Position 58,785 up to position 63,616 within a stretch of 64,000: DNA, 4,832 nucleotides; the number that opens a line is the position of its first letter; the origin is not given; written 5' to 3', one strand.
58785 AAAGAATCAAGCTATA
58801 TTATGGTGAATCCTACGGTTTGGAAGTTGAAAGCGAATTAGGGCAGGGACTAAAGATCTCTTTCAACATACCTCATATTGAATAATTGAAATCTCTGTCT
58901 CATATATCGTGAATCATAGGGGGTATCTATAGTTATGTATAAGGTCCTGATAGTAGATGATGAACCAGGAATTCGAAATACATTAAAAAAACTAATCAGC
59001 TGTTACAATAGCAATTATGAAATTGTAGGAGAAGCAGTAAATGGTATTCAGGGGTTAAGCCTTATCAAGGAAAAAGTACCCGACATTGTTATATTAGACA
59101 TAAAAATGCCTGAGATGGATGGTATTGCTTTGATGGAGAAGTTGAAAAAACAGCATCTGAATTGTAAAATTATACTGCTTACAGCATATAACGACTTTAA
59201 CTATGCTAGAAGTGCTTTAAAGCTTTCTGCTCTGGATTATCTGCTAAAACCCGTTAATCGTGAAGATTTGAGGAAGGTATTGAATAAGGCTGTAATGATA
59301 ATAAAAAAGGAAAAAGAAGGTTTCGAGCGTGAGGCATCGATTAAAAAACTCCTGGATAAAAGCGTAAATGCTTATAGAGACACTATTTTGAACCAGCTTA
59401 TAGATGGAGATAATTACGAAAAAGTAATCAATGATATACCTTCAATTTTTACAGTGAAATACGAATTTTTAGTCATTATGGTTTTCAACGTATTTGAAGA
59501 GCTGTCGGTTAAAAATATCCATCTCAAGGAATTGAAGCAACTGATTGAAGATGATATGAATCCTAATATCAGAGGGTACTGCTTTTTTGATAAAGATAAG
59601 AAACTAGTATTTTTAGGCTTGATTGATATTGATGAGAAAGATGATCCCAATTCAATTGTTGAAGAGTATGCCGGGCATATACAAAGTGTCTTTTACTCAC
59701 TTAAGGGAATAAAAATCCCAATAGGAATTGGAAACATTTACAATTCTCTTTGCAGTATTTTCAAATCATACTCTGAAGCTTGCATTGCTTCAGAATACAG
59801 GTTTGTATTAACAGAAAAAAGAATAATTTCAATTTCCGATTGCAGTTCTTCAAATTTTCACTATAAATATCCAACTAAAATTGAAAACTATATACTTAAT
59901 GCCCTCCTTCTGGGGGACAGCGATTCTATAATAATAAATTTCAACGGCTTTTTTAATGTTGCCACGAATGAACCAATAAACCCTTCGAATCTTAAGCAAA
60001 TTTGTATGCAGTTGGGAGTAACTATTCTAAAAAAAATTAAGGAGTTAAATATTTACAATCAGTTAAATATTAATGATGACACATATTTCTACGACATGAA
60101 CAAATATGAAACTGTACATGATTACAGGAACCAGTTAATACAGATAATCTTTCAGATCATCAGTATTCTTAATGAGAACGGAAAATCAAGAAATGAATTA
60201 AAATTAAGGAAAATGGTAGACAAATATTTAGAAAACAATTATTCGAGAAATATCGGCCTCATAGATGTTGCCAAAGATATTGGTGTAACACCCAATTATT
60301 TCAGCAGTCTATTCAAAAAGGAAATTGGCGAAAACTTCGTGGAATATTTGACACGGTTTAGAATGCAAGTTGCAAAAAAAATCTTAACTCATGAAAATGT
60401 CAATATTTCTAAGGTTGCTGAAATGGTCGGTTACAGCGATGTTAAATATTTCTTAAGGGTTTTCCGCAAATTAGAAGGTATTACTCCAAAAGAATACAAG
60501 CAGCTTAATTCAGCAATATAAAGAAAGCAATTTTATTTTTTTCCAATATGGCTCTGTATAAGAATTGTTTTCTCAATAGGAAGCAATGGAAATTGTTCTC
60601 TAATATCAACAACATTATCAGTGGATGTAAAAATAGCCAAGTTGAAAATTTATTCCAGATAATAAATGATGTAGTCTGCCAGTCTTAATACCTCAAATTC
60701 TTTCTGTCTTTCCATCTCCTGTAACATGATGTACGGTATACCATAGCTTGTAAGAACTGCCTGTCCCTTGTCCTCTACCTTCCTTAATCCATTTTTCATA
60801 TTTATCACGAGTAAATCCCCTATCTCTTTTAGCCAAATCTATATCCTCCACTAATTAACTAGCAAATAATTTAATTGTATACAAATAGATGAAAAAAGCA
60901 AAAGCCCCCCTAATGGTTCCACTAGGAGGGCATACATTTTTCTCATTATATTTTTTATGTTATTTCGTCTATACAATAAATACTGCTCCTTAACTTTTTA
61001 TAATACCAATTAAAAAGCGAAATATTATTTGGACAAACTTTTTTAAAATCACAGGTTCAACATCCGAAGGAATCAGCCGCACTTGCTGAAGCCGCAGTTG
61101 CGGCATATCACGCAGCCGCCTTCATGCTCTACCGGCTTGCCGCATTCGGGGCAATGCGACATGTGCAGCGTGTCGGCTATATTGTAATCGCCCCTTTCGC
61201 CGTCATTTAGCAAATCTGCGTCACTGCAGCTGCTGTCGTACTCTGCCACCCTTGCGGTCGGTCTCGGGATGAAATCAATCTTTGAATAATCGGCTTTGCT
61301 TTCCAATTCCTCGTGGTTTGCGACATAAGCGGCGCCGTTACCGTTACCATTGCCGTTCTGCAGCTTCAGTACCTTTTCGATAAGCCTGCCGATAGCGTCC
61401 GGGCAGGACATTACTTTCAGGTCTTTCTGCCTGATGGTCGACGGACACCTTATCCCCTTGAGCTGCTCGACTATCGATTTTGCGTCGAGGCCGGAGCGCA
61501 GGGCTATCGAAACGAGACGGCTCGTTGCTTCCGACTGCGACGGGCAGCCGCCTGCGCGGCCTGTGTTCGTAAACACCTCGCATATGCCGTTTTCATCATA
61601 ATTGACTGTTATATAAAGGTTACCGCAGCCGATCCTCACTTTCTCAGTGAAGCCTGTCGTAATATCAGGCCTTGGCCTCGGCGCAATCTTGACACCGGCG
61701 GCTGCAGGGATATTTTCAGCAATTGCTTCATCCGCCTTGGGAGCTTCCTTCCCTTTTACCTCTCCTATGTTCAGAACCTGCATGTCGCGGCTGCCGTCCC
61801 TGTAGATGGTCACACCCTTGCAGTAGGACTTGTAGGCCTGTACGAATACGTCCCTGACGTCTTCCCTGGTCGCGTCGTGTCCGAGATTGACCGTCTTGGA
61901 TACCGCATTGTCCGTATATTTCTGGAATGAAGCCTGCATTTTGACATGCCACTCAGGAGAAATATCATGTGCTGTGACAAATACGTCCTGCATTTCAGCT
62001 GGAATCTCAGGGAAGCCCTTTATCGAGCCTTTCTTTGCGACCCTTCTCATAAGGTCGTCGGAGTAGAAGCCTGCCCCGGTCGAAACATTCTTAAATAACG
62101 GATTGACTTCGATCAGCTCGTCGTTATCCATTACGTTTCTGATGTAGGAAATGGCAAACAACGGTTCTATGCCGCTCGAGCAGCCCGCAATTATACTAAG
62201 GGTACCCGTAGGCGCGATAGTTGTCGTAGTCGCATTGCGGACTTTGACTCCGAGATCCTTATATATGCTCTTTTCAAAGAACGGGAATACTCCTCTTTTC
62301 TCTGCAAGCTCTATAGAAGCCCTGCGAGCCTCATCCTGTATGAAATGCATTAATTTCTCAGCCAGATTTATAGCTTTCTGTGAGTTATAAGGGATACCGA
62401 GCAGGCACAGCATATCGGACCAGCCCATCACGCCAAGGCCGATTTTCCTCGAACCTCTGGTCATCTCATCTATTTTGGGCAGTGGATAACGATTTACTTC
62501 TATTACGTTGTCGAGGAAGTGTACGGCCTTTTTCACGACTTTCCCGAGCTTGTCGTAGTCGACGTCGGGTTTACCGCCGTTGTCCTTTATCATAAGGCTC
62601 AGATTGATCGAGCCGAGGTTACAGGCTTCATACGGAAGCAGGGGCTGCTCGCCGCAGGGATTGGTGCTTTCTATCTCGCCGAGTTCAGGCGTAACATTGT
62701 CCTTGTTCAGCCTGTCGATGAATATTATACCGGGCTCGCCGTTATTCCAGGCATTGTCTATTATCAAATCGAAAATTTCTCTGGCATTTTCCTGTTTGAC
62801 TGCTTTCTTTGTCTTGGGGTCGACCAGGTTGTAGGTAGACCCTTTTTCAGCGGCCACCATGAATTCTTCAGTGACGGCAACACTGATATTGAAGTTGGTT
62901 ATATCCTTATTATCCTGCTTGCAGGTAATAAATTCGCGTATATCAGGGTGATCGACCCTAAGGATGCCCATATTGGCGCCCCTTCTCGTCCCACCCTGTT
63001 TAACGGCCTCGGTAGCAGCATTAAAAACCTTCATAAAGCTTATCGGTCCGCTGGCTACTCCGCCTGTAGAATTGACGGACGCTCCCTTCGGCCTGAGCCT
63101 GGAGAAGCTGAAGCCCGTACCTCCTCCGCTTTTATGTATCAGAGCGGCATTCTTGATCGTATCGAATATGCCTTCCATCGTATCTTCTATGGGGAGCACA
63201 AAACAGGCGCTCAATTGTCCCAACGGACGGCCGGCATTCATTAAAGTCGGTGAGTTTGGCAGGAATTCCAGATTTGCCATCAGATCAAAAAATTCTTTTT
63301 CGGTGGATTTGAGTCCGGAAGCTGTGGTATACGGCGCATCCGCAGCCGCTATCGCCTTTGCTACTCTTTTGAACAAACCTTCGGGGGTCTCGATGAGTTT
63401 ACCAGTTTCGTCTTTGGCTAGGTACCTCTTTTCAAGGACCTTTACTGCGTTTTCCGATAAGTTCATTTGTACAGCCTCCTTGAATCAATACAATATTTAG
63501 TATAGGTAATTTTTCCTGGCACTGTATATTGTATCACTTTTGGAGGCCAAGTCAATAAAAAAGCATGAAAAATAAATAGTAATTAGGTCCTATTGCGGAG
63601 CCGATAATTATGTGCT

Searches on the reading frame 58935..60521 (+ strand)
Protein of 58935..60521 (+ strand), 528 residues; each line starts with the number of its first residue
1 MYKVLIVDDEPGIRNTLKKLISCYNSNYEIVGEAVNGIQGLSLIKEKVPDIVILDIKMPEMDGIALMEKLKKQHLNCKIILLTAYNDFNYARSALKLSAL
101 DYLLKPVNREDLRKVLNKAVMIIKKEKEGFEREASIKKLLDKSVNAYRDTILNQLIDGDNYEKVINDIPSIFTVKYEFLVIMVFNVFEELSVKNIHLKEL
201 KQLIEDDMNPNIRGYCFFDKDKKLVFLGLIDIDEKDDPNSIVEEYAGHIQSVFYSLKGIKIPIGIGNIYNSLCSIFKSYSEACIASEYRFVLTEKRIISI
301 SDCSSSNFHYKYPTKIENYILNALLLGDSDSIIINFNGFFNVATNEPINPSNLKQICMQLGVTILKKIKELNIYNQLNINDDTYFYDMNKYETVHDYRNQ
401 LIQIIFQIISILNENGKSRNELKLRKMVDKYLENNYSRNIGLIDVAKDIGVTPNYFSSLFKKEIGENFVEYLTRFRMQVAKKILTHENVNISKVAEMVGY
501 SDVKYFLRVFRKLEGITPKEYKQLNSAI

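Call 59: search_protein_families(library=pfam, proteins=[window:58935-60521:+], max_evalue=0.001)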
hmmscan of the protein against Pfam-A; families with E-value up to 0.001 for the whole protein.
window:58935-60521:+ (528 aa): 4 families
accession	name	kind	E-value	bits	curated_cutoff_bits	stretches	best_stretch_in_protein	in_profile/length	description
PF00072.30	Response_reg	-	3.9e-30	104.7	30.2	1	4-116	1-110/111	Response regulator receiver domain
PF12833.13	HTH_18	-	9.4e-20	71.1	33.6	1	446-523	2-79/80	Helix-turn-helix domain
PF00165.29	HTH_AraC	-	2.3e-14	53.5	26.6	1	486-521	6-40/42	Bacterial regulatory helix-turn-helix proteins, AraC family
PF17853.6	GGDEF_2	-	0.00026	21.7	24.5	1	226-285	61-113/116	GGDEF-like domain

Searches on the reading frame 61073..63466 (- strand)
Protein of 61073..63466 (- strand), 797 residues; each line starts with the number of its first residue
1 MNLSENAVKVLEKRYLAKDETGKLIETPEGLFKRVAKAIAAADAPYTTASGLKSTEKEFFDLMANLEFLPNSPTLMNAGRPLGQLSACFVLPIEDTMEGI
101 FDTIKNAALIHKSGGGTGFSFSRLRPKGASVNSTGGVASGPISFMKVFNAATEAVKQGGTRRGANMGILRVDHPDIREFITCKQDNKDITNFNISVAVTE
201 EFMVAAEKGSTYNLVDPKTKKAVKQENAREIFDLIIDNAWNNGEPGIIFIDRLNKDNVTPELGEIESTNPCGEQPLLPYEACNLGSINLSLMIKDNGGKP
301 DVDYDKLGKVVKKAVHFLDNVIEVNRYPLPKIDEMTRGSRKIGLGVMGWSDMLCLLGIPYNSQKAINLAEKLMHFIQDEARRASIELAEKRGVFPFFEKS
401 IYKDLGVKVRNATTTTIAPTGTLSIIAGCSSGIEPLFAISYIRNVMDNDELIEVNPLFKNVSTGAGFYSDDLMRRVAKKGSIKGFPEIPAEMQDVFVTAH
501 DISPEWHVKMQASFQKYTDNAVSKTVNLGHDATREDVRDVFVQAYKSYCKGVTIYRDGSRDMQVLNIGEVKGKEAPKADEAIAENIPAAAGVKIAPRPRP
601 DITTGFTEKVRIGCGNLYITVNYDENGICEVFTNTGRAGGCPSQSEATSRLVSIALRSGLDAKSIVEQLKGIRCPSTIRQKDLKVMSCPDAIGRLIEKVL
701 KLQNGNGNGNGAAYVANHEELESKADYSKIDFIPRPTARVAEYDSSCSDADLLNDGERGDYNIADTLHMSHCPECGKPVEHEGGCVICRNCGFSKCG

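Call 59: search_protein_families(library=pfam, proteins=[window:61073-63466:-], max_evalue=0.001)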
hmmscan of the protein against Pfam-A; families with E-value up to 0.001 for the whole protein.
window:61073-63466:- (797 aa): 3 families
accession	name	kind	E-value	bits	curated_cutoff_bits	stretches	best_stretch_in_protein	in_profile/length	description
PF02867.20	Ribonuc_red_lgC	-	5.4e-136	454.7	23.9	1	86-555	1-523/523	Ribonucleotide reductase, barrel domain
PF00317.26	Ribonuc_red_lgN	-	1.8e-25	89.2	28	1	2-83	2-77/77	Ribonucleotide reductase, all-alpha domain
PF12637.14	TSCPD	-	3.1e-22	79.1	22.8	1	608-699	5-87/88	TSCPD domain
